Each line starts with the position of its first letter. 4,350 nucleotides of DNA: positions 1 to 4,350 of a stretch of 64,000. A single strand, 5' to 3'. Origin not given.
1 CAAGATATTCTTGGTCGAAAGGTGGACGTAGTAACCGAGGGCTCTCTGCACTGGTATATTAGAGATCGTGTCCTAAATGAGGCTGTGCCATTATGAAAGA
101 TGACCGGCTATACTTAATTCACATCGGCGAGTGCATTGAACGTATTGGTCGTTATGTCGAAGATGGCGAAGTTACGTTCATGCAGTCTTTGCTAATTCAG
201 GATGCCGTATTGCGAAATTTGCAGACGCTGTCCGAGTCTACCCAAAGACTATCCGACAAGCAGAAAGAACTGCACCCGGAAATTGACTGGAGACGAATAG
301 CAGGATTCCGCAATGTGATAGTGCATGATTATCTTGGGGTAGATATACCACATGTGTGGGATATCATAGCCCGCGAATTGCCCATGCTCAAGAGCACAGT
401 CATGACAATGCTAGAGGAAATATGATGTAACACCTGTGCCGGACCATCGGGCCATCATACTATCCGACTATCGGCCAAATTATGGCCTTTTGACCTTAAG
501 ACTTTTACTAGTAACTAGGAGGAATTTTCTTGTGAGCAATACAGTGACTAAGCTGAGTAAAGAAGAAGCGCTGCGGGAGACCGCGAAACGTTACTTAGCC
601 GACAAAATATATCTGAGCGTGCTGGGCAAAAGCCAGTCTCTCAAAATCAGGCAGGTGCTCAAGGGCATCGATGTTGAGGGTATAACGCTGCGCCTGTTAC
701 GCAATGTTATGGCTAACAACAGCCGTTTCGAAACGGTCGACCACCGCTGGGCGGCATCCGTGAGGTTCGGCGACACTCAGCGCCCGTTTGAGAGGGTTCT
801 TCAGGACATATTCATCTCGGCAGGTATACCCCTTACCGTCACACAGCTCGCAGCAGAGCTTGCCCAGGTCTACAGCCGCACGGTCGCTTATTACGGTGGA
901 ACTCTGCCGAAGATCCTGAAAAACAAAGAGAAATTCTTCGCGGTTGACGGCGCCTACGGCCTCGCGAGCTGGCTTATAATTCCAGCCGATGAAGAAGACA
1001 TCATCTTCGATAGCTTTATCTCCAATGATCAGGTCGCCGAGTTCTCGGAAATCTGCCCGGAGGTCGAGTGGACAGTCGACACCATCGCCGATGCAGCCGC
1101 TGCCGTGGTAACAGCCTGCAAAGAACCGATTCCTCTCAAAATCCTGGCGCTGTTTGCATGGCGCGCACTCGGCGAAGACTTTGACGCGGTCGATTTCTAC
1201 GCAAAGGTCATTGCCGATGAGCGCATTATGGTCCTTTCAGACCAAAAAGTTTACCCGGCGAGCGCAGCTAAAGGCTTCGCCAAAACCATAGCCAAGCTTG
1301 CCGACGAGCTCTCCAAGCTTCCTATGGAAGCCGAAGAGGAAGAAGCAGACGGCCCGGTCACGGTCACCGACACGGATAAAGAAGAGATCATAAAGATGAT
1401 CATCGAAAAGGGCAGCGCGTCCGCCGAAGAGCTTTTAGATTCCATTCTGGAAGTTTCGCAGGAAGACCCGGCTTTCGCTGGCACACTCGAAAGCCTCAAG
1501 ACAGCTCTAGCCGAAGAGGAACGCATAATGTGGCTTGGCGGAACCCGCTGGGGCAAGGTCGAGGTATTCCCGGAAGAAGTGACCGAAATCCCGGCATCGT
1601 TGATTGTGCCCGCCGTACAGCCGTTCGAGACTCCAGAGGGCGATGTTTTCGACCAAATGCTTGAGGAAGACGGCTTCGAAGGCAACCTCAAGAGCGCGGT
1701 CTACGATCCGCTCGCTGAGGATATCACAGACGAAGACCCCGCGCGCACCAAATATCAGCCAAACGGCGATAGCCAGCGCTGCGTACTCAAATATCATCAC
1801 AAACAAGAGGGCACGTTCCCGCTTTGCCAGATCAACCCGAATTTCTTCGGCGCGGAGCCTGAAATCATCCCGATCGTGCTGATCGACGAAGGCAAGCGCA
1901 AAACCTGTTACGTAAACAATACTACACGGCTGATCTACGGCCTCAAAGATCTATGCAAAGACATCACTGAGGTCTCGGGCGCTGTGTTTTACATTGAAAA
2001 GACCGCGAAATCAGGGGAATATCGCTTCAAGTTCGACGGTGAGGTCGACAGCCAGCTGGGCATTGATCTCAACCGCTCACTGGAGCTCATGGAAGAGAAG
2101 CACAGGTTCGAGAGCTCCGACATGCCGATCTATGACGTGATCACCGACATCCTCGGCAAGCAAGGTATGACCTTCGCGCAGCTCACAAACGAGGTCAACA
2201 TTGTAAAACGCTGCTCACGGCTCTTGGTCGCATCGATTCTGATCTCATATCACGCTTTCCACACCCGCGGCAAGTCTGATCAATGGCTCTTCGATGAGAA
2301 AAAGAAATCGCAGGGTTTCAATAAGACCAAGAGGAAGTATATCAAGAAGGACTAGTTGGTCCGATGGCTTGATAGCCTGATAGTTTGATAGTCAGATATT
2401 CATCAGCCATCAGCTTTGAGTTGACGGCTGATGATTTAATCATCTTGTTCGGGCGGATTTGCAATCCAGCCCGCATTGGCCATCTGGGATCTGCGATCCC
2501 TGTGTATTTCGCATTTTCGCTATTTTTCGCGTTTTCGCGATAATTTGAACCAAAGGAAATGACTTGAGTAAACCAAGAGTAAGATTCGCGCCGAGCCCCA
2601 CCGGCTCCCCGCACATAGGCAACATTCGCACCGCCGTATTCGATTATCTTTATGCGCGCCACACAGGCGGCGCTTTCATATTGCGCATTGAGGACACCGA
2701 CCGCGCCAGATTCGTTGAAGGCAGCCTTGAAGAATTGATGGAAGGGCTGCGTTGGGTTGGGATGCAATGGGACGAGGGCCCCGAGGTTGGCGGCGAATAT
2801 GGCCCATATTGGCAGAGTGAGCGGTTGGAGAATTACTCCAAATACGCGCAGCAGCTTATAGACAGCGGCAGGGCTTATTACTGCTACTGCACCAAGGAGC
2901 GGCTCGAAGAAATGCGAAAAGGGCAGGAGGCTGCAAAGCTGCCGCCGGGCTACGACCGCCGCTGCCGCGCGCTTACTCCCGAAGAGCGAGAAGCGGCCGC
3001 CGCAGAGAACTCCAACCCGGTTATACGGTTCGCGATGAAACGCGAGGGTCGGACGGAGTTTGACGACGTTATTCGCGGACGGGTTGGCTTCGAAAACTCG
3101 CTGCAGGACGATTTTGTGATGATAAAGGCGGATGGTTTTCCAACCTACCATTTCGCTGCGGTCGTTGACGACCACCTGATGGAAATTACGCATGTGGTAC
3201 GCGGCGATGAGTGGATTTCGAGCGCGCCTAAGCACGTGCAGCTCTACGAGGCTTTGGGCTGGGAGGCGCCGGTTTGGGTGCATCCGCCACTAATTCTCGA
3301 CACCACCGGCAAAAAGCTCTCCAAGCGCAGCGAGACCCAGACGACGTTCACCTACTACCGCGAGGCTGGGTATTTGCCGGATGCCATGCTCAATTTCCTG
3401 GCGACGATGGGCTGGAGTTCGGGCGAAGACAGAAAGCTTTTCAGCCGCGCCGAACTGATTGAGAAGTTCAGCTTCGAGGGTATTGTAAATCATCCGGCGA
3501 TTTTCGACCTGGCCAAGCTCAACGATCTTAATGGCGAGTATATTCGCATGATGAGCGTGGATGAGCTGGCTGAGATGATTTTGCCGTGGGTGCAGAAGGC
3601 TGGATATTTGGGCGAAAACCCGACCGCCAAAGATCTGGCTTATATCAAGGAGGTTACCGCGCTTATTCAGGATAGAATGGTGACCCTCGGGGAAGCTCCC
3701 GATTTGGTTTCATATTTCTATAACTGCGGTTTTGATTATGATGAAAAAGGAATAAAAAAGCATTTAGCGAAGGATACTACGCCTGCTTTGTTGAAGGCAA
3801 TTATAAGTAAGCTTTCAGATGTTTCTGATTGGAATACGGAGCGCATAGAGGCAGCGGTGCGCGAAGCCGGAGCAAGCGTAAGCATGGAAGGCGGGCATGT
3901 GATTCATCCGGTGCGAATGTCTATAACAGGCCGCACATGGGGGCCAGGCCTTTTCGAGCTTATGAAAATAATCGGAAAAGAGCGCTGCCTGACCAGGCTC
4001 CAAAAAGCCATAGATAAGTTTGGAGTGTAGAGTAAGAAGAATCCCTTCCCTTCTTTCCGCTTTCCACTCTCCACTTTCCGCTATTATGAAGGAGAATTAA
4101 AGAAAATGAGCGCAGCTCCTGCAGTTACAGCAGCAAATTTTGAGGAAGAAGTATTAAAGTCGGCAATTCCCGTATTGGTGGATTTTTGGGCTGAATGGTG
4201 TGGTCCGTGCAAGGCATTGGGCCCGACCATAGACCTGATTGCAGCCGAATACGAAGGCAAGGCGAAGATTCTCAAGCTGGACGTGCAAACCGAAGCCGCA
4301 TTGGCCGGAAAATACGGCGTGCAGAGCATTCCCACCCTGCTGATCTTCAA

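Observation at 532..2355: Large orphan protein built from tandem HARE-HTH-like modules, next to a HepT/MntA pair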

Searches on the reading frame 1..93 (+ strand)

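Call 3: search_protein_families(library=pfam, proteins=[window:1-93:+], max_evalue=1)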
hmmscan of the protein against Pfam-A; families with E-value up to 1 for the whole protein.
window:1-93:+ (31 aa): 1 family
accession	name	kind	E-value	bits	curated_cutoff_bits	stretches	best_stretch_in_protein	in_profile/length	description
PF01909.29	NTP_transf_2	-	0.02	15.7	21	1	2-29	63-91/93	Nucleotidyltransferase domain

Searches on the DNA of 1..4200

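Call 48: search_rna_families(source=window, start=1, end=4200, threshold=evalue, max_evalue=1)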
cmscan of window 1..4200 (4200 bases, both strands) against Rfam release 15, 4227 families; matches with E-value up to 1: 1.
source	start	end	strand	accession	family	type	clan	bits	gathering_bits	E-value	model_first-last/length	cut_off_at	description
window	60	187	+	RF02505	Atu_L6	Gene; sRNA;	-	18.3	100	0.77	1-124/124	no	Rhizobiales sRNA Atu_L6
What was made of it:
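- Tried and rejected: Rfam found nothing credible in 1-4200 (call 48).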

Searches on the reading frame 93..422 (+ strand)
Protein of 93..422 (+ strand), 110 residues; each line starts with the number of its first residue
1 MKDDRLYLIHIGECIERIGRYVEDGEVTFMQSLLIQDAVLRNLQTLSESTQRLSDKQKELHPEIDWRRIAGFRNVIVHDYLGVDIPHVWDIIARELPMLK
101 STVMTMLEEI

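Call 3: search_protein_families(library=pfam, proteins=[window:93-422:+], max_evalue=1)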
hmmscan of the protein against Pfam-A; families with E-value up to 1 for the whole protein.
window:93-422:+ (110 aa): 2 families
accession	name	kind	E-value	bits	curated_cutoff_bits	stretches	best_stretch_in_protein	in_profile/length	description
PF01934.22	HepT-like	-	2e-24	86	23.5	1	11-105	1-119/120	Ribonuclease HepT-like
PF21808.2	Dynamin-like_hel_bact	-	0.14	11.8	28.3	0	87-108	51-72/373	Bacterial dynamin-like protein, helical domain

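Call 4: search_protein_families(library=ncbifam, proteins=[window:93-422:+], max_evalue=1)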
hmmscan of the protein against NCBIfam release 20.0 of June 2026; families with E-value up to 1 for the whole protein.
window:93-422:+ (110 aa): 2 families
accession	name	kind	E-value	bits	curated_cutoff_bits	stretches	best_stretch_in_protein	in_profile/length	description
NF047751.1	HepT_toxin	equivalog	4.4e-16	58.9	60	2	65-100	83-118/120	type VII toxin-antitoxin system HepT family RNase toxin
NF049956.1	VI_Cas13e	exception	0.028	13.5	175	1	24-81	294-351/467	type VI-C CRISPR-associated RNA-guided ribonuclease Cas13e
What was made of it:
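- Closest known: RNA polymerase delta subunit. Different: It fails the NCBIfam delta equivalog (call 4).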

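Call 60: search_protein_families(library=padloc, proteins=[window:93-422:+], max_evalue=0.01)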
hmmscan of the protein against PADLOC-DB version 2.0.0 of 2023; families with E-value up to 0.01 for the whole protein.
window:93-422:+ (110 aa): 0 families

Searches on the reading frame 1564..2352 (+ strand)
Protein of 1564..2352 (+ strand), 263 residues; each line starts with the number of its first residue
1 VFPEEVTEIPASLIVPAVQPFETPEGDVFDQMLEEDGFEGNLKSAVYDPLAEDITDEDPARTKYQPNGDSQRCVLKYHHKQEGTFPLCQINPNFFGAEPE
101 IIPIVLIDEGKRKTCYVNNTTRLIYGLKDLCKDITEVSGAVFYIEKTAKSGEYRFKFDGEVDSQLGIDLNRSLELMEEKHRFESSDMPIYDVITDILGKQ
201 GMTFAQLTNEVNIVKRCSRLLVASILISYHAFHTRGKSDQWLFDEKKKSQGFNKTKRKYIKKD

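Call 80: predict_structure(alignment_id=A4)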
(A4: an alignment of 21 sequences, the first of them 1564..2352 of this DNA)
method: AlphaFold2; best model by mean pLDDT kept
length: 263 residues; sequences in the alignment: 21
mean_pLDDT: 92.3   pTM: 0.89
mean pLDDT of the five models: 92.3, 92.1, 91.4, 90.1, 89.5
residues with pLDDT >= 90: 209; 70-90: 53; 50-70: 1; < 50: 0
segments of 3 or more residues with pLDDT < 50: none
pLDDT, mean of each block of 10 residues (from residue 1): 89 89 82 91 94 94 95 96 96 94 94 95 95 91 96 95 93 92 86 90 96 94 95 88 93 91 79
secondary structure, 60 per line:
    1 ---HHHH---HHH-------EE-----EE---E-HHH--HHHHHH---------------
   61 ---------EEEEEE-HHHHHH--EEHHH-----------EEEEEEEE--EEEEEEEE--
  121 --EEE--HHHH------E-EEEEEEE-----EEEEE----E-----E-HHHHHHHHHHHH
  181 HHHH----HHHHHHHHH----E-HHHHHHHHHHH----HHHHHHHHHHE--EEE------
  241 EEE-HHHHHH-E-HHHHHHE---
elements in order: H4-7 H40-45 E70-75 H77-82 E101-108 E111-118 E123-125 H128-131 E140-146 E152-156 H169-184 H189-197 H204-214 H219-228 E232-234 E241-243 H245-250 H254-259
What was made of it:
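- Closest known: RNA polymerase delta subunit. Different: Its main acidic segment is predicted to be ordered (call 80).
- The main acidic segment (346-412) is predicted to be ordered and packed, not a free polyanion (call 80).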

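Call 82: search_solved_structures(query=A4, max_evalue=10, show_alignments=2)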
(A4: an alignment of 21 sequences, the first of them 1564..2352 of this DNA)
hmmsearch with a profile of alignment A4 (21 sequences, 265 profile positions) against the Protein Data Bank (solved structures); distinct sequences matched with E-value up to 10: 1.
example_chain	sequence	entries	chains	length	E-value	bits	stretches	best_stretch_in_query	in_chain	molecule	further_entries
2krc_A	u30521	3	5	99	0.95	11.9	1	180-214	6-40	DNA-directed RNA polymerase subunit delta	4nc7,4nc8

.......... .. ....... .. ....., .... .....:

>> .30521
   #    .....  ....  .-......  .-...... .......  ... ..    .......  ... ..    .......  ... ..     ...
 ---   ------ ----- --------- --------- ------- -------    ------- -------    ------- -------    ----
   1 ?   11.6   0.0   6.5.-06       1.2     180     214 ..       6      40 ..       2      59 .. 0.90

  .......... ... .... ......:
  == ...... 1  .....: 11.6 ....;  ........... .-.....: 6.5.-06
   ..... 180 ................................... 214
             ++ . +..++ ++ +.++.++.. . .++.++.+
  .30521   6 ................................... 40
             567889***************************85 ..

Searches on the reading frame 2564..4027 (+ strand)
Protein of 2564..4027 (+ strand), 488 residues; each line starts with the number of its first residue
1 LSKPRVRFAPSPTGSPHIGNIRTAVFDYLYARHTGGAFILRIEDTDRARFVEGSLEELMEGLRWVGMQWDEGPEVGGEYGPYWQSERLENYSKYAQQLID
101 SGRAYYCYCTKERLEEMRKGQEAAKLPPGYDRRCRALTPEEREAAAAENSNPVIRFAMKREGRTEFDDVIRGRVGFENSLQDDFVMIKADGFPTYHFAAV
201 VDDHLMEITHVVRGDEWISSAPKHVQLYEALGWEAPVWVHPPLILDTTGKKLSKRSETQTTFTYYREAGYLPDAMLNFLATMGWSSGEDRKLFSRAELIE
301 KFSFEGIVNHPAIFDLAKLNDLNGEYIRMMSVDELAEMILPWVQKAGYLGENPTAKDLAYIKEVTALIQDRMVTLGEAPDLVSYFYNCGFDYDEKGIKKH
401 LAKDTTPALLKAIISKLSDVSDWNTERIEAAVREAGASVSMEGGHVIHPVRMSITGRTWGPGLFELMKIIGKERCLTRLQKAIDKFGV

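Call 3: search_protein_families(library=pfam, proteins=[window:2564-4027:+], max_evalue=1)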
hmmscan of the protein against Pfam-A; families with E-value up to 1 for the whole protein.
window:2564-4027:+ (488 aa): 3 families
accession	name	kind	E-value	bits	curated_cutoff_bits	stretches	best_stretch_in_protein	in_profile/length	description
PF00749.27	tRNA-synt_1c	-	2.5e-102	342.5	23.4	1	5-320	3-313/314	tRNA synthetases class I (E and Q), catalytic domain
PF19269.4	Anticodon_2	-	4.5e-34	118.3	23.6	1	334-483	1-141/141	Anticodon binding domain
PF01921.24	tRNA-synt_1f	-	0.085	12.2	27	0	11-58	31-83/360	tRNA synthetases class I (K)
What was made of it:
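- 2564..4030 (+): gltX (glutamyl-tRNA synthetase), the conserved downstream neighbour. Pfam tRNA-synt_1c 2.5e-102 and Anticodon_2 (call 3).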
